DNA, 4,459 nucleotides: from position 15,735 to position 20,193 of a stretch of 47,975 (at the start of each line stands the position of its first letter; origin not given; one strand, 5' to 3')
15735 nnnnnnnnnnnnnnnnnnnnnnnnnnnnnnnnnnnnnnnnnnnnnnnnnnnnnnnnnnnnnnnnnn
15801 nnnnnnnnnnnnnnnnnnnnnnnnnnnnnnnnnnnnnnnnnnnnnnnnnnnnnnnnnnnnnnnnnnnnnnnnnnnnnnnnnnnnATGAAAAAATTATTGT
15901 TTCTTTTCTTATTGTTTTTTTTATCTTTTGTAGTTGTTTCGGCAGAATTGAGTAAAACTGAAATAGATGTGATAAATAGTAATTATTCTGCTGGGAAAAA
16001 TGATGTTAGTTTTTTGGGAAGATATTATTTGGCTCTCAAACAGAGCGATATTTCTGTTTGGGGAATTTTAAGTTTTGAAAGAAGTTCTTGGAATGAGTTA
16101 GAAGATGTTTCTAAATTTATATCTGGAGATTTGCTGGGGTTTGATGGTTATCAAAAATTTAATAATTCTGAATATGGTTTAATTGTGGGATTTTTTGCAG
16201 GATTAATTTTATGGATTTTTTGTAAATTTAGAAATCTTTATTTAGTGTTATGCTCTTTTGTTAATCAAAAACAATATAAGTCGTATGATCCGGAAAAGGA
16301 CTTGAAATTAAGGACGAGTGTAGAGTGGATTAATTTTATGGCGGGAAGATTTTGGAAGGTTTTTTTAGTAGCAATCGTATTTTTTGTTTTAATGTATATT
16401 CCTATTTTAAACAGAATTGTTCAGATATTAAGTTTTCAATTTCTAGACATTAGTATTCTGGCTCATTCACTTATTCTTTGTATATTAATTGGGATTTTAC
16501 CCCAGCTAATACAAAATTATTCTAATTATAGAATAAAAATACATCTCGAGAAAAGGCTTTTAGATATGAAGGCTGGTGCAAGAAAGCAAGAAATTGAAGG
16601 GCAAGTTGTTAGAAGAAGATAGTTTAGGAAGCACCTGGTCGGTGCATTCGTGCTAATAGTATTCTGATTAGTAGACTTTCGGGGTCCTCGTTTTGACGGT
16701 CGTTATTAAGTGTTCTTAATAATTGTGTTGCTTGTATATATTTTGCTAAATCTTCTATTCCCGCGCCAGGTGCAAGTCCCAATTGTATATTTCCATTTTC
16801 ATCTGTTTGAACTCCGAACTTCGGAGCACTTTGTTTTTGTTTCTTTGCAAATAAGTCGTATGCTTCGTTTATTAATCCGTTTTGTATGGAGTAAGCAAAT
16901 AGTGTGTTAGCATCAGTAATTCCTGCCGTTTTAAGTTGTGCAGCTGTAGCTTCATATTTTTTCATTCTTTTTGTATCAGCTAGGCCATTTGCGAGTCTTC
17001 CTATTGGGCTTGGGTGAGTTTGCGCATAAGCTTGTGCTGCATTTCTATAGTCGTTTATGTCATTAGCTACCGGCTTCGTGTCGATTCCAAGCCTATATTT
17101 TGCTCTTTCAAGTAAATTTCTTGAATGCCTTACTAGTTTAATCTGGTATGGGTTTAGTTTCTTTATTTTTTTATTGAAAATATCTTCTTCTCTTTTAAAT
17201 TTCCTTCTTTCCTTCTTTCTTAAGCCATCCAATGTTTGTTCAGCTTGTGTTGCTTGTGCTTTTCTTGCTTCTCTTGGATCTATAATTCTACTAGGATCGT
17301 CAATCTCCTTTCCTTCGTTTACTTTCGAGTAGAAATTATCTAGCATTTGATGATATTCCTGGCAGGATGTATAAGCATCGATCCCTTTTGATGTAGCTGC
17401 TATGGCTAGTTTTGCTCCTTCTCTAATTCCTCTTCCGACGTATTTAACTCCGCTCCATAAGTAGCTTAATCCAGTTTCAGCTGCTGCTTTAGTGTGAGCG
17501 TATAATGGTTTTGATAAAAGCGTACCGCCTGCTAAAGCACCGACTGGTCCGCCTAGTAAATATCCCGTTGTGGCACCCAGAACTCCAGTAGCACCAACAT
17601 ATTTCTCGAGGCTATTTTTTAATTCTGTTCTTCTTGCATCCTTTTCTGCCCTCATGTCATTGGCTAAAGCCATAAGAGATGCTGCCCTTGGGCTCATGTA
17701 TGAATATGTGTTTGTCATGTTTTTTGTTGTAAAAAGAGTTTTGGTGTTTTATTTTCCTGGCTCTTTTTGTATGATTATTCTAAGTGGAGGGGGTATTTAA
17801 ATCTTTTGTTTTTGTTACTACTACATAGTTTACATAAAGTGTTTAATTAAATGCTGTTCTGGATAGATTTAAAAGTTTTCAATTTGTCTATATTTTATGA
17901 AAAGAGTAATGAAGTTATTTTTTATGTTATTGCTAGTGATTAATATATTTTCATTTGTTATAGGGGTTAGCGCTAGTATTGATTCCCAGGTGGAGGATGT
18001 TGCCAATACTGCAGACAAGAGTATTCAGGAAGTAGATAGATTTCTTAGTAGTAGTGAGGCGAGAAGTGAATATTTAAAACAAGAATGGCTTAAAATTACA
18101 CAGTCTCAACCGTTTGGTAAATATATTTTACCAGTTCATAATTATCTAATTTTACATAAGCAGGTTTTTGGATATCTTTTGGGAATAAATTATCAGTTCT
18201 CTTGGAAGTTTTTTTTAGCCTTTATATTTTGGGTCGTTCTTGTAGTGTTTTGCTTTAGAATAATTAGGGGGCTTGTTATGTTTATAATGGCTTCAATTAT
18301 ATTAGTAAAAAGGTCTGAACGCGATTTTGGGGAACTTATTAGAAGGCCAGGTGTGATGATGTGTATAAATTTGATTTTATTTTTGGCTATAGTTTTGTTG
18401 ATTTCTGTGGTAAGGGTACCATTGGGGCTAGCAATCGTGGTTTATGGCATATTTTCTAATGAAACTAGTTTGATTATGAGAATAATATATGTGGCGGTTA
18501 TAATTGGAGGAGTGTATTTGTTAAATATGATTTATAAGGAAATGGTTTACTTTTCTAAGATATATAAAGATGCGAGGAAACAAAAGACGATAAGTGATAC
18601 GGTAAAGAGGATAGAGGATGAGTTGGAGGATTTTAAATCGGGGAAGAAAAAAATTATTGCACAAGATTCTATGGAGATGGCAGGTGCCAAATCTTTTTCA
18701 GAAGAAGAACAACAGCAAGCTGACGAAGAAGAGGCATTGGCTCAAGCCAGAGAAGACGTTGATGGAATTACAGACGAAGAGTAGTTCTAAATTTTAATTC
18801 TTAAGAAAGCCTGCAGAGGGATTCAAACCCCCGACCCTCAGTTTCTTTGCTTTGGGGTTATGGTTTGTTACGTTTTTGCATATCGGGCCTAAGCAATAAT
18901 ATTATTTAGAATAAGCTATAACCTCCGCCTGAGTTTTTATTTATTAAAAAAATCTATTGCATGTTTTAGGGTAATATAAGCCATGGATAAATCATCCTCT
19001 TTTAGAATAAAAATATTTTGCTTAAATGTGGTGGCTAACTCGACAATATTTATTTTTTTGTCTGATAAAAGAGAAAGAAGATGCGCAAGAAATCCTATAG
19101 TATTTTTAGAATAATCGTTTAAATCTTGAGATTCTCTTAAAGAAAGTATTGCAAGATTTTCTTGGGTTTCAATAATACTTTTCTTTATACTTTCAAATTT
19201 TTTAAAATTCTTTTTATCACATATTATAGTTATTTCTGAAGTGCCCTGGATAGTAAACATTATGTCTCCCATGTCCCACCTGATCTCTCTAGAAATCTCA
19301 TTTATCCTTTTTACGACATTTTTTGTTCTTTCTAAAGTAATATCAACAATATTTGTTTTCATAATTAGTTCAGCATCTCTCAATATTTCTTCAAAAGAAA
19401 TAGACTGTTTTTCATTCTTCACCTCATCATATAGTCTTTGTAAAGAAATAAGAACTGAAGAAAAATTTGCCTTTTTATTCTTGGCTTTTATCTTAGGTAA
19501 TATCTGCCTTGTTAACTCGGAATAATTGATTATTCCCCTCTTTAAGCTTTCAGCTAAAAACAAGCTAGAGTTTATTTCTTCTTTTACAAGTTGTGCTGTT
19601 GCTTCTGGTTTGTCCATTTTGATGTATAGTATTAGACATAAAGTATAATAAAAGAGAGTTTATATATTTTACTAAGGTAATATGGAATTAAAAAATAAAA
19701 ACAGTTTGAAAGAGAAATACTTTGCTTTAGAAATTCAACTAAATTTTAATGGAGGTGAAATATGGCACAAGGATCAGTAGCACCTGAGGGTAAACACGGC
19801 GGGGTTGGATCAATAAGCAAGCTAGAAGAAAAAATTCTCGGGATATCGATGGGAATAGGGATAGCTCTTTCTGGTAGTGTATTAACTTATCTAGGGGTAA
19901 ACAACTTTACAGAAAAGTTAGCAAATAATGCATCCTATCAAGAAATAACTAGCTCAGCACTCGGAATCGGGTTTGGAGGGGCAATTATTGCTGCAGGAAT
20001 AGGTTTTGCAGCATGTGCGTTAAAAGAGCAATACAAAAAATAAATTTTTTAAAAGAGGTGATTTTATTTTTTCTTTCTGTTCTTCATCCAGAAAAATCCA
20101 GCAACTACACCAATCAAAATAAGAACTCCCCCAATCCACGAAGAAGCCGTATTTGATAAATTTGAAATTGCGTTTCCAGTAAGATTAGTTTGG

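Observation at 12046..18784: Tandem array of paralogous polytopic membrane proteins with a constant C-terminal module and unrelated ectodomains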

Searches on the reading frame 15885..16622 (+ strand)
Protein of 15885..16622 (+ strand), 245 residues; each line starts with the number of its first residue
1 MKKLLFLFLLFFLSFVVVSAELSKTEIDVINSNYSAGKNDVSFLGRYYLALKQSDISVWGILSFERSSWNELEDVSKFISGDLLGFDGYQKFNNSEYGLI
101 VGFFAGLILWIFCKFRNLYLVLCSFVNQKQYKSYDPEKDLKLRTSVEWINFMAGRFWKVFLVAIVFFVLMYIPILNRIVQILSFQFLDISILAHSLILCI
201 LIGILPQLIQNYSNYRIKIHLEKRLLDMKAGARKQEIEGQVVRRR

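Call 6: search_protein_families(library=pfam, max_evalue=1, proteins=[window:15885-16622:+])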
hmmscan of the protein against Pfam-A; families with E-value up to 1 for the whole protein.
window:15885-16622:+ (245 aa): 0 families

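Call 31: search_protein_families(library=pfam, alignment_id=A3, max_evalue=0.01)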
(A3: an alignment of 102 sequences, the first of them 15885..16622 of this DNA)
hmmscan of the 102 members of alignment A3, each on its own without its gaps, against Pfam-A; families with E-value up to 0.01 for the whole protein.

A. member 1, window:15885-16622:+ (245 aa): 0 families

B. families by the number of members that match (of 102 scanned): 15 families
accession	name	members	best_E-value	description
PF06664.17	WLS-like_TM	2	0.00027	Wntless-like, transmembrane domain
PF03773.19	ArsP_1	2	0.0013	Predicted permease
PF21827.1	New_glue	1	9e-05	New glue protein family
PF00032.22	Cytochrom_B_C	1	0.0008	Cytochrome b(C-terminal)/b6/petD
PF07264.17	EI24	1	0.0015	Sulfate transporter CysZ/Etoposide-induced protein 2.4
PF13386.12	DsbD_2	1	0.0018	Cytochrome C biogenesis protein transmembrane region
PF05814.16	Ac76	1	0.0021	Orf76 (Ac76)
PF13800.11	Sigma_reg_N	1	0.0022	Sigma factor regulator N-terminal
PF09403.15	FadA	1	0.0036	Adhesion protein FadA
PF15013.11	CCSMST1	1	0.0039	CCSMST1 family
PF03911.21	Sec61_beta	1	0.0042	Sec61beta family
PF13314.11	DUF4083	1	0.0043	Domain of unknown function (DUF4083)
PF07907.16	YibE_F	1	0.0061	YibE/F-like protein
PF09716.15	ETRAMP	1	0.0068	Malarial early transcribed membrane protein (ETRAMP)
PF16491.10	Peptidase_M48_N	1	0.0094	CAAX prenyl protease N-terminal, five membrane helices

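Call 37: predict_structure(alignment_id=A3)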
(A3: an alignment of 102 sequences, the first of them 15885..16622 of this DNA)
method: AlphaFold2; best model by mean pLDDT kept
length: 245 residues; sequences in the alignment: 102
mean_pLDDT: 82.0   pTM: 0.68
mean pLDDT of the five models: 82.0, 81.9, 81.7, 79.9, 79.7
residues with pLDDT >= 90: 115; 70-90: 70; 50-70: 54; < 50: 6
segments of 3 or more residues with pLDDT < 50: 18-22
pLDDT, mean of each block of 10 residues (from residue 1): 77 59 68 65 73 66 63 79 76 84 97 93 86 54 70 97 95 90 89 96 94 94 98 98 96
secondary structure, 60 per line:
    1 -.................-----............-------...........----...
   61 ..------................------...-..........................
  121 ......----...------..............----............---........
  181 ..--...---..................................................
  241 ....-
elements in order: H2-18 H24-35 H43-53 H58-62 H69-84 H95-126 H140-153 H158-169 H173-182 H191-244

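Call 40: fold_search(model_id=the predicted structure, library=pdb)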
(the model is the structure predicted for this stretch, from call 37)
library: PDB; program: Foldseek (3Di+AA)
matches with E <= 10: 6; with E <= 0.001: 0
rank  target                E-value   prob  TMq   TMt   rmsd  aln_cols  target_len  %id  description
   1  5nqv_C                5.5e+00  0.04  0.13  0.16  16.1       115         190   13  Structure of the Arabidopsis Thaliana TOPLESS N-terminal domain (released 2017-07-26)
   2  5y44_A                6.4e+00  0.02  0.14  0.15  20.8       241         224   10  A novel moderator XD4 for bile acid receptor (released 2019-02-20)
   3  7sqc_1V               7.4e+00  0.03  0.15  0.17  37.1       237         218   13  Ciliary C1 central pair apparatus isolated from Chlamydomonas reinhardtii (released 2022-04-13)
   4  3c1l_A                7.4e+00  0.01  0.10  0.12  17.4       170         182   13  Crystal structure of an antioxidant defense protein (mlr4105) from mesorhizobium loti maff303099 at 2.00 A resolution (released 2008-02-05)
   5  8j80_A                9.1e+00  0.02  0.13  0.11  22.2       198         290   14  Cryo-EM structure of hZnT7-Fab complex in zinc state 1, determined in heterogeneous conformations- one subunit in an i (released 2023-09-20)
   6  5ko2_A                9.5e+00  0.01  0.09  0.03  28.0       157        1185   15  Mouse pgp 34 linker deleted mutant Hg derivative (released 2016-11-30)

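Call 50: search_solved_structures(query=A3, max_evalue=10)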
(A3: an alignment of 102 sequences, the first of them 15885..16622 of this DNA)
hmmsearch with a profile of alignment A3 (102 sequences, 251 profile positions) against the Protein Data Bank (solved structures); distinct sequences matched with E-value up to 10: 1.
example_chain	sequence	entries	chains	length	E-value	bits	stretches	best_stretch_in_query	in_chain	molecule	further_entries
9egp_A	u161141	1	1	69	0.41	13.3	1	10-53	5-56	Geopilin domain 1 protein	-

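Call 76: search_protein_families(library=ncbifam, max_evalue=0.1, proteins=[window:15885-16622:+])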
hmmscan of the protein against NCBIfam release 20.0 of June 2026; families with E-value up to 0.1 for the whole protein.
window:15885-16622:+ (245 aa): 0 families

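Call 77: search_protein_families(library=phrogs, max_evalue=0.1, proteins=[window:15885-16622:+])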
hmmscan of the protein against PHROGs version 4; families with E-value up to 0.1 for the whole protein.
window:15885-16622:+ (245 aa): 1 family
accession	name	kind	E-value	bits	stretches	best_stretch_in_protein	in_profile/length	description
phrog_9716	-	unknown function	0.045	14.6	1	159-244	25-112/197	-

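Call 78: fold_search(model_id=the predicted structure, library=viral)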
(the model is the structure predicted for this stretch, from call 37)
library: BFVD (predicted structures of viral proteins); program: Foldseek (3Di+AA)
matches with E <= 10: 22; with E <= 0.001: 0
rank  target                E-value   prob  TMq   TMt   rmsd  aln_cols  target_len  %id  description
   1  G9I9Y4                1.4e+00  0.12  0.22  0.22  27.2       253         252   12  (no name in the UniProt tables at hand)
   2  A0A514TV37            2.6e+00  0.06  0.18  0.19  23.7       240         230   12  Uncharacterized protein [Aeromonas phage PS1]
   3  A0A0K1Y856            3.7e+00  0.03  0.15  0.13  24.5       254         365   12  (no name in the UniProt tables at hand)
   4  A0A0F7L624            4.1e+00  0.03  0.14  0.16  25.8       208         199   14  Uncharacterized protein [uncultured marine virus]
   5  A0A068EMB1            4.1e+00  0.02  0.10  0.15  22.4       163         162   13  Holin [Bacillus phage CP-51]
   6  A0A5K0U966            4.6e+00  0.04  0.16  0.18  19.0       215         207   12  Protein lifeguard 1-like [Yasminevirus sp. GU-2018]
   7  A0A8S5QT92            5.1e+00  0.04  0.14  0.14  14.5       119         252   10  Uncharacterized protein [Podoviridae sp. ctxkP1]
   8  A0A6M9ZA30            5.1e+00  0.02  0.12  0.05  17.8       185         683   15  (no name in the UniProt tables at hand)
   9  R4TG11                5.6e+00  0.03  0.15  0.07  23.4       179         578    8  (no name in the UniProt tables at hand)
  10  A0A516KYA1            5.6e+00  0.03  0.16  0.15  19.6       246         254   15  (no name in the UniProt tables at hand)
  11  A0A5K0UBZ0            6.5e+00  0.02  0.16  0.14  19.2       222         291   17  Uncharacterized protein [Yasminevirus sp. GU-2018]
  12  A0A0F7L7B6            6.5e+00  0.02  0.15  0.06  26.5       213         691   15  Tail length phage protein [uncultured marine virus]
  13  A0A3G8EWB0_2          6.5e+00  0.02  0.14  0.05  21.8       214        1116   10  Polyprotein (Fragment) [Sclerotium rolfsii alphavirus-like virus 2]
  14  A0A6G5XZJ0            6.8e+00  0.05  0.17  0.29   9.6       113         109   18  (no name in the UniProt tables at hand)
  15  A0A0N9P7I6            7.2e+00  0.01  0.11  0.12  27.2       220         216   15  (no name in the UniProt tables at hand)
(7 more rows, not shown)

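Call 106: search_protein_families(library=padloc, max_evalue=0.01, proteins=[window:15885-16622:+])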
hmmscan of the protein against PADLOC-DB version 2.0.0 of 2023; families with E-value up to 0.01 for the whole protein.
window:15885-16622:+ (245 aa): 0 families

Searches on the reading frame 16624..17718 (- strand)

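Call 6: search_protein_families(library=pfam, max_evalue=1, proteins=[window:16624-17718:-])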
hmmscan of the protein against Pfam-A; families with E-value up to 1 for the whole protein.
window:16624-17718:- (364 aa): 2 families
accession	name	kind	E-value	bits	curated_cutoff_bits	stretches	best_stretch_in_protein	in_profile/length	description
PF20721.2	C19orf12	-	0.019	15.2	30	1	14-66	21-70/163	C19orf12-like protein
PF07419.17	PilM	-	0.066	13.6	25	1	216-289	27-97/136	PilM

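Call 76: search_protein_families(library=ncbifam, max_evalue=0.1, proteins=[window:16624-17718:-])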
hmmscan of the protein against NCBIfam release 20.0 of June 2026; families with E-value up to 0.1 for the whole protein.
window:16624-17718:- (364 aa): 2 families
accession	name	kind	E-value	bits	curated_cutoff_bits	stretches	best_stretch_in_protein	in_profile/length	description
TIGR03789.1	pdsO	hypoth_equivalog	0.031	14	152.2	1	18-66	22-68/243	sortase-associated OmpA-like protein PdsO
TIGR03181.1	PDH_E1_alph_x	equivalog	0.044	12.7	411.35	1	201-262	239-298/341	pyruvate dehydrogenase (acetyl-transferring) E1 component subunit alpha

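Call 77: search_protein_families(library=phrogs, max_evalue=0.1, proteins=[window:16624-17718:-])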
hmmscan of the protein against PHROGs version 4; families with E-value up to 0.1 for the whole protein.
window:16624-17718:- (364 aa): 1 family
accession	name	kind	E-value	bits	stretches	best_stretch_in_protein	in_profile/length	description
phrog_21707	-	unknown function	0.014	16.7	0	215-261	7-53/102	-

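Call 106: search_protein_families(library=padloc, max_evalue=0.01, proteins=[window:16624-17718:-])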
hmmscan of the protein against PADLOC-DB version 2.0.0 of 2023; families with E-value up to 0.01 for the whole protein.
window:16624-17718:- (364 aa): 0 families

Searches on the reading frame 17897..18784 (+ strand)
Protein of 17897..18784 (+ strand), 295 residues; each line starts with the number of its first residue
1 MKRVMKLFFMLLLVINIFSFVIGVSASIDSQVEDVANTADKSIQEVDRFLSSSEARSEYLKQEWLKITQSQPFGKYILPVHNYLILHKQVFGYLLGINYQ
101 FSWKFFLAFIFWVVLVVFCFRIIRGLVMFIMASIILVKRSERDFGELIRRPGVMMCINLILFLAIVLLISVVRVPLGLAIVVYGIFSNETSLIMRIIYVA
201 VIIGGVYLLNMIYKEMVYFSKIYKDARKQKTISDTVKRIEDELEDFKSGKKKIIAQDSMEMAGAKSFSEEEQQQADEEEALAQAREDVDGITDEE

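Call 6: search_protein_families(library=pfam, max_evalue=1, proteins=[window:17897-18784:+])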
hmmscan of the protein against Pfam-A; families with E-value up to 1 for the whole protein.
window:17897-18784:+ (295 aa): 1 family
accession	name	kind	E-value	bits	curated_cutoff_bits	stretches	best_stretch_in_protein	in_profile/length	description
PF05873.17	Mt_ATP-synt_D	-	0.79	10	27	0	28-75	81-128/154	ATP synthase D chain, mitochondrial (ATP5H)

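Call 76: search_protein_families(library=ncbifam, max_evalue=0.1, proteins=[window:17897-18784:+])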
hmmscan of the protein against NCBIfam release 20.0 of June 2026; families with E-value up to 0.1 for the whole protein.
window:17897-18784:+ (295 aa): 1 family
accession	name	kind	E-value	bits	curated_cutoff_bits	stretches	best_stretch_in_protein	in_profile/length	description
TIGR00540.1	TPR_hemY_coli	hypoth_equivalog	0.0044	15.8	142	1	158-249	6-97/385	heme biosynthesis-associated TPR protein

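Call 77: search_protein_families(library=phrogs, max_evalue=0.1, proteins=[window:17897-18784:+])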
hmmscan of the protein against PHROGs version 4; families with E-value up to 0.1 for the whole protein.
window:17897-18784:+ (295 aa): 2 families
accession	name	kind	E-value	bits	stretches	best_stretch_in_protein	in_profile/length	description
phrog_4016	-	DNA, RNA and nucleotide metabolism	0.0084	17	1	216-288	82-153/159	replication initiation protein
phrog_11237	-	unknown function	0.038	15.2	0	211-271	20-78/139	-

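Call 106: search_protein_families(library=padloc, max_evalue=0.01, proteins=[window:17897-18784:+])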
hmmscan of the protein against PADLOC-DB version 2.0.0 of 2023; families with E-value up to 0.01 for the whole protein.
window:17897-18784:+ (295 aa): 0 families

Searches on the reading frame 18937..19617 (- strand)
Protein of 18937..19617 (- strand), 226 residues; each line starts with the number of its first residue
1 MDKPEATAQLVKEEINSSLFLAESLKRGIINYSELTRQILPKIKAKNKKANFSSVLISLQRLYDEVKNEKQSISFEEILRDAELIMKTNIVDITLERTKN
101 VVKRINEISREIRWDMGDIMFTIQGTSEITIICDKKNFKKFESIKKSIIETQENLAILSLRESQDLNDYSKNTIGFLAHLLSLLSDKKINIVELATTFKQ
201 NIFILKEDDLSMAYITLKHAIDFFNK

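Call 7: search_protein_families(library=pfam, max_evalue=0.01, proteins=[window:18937-19617:-])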
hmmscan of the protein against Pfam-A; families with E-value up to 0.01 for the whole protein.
window:18937-19617:- (226 aa): 1 family
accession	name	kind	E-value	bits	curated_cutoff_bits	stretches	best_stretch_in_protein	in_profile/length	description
PF13840.12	ACT_7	-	7.2e-05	23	27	1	172-217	19-63/65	ACT domain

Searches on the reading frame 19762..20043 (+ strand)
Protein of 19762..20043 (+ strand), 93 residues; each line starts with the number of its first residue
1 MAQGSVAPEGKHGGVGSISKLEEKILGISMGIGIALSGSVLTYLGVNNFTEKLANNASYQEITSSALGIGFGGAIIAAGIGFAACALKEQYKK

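Call 7: search_protein_families(library=pfam, max_evalue=0.01, proteins=[window:19762-20043:+])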
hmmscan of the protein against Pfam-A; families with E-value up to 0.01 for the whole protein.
window:19762-20043:+ (93 aa): 0 families

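Call 76: search_protein_families(library=ncbifam, max_evalue=0.1, proteins=[window:19762-20043:+])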
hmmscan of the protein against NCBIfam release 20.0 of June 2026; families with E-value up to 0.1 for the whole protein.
window:19762-20043:+ (93 aa): 0 families

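Call 77: search_protein_families(library=phrogs, max_evalue=0.1, proteins=[window:19762-20043:+])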
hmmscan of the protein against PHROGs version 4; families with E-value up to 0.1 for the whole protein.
window:19762-20043:+ (93 aa): 1 family
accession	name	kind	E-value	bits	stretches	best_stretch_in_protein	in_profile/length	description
phrog_7160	-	unknown function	0.095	13.5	0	30-60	33-60/63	-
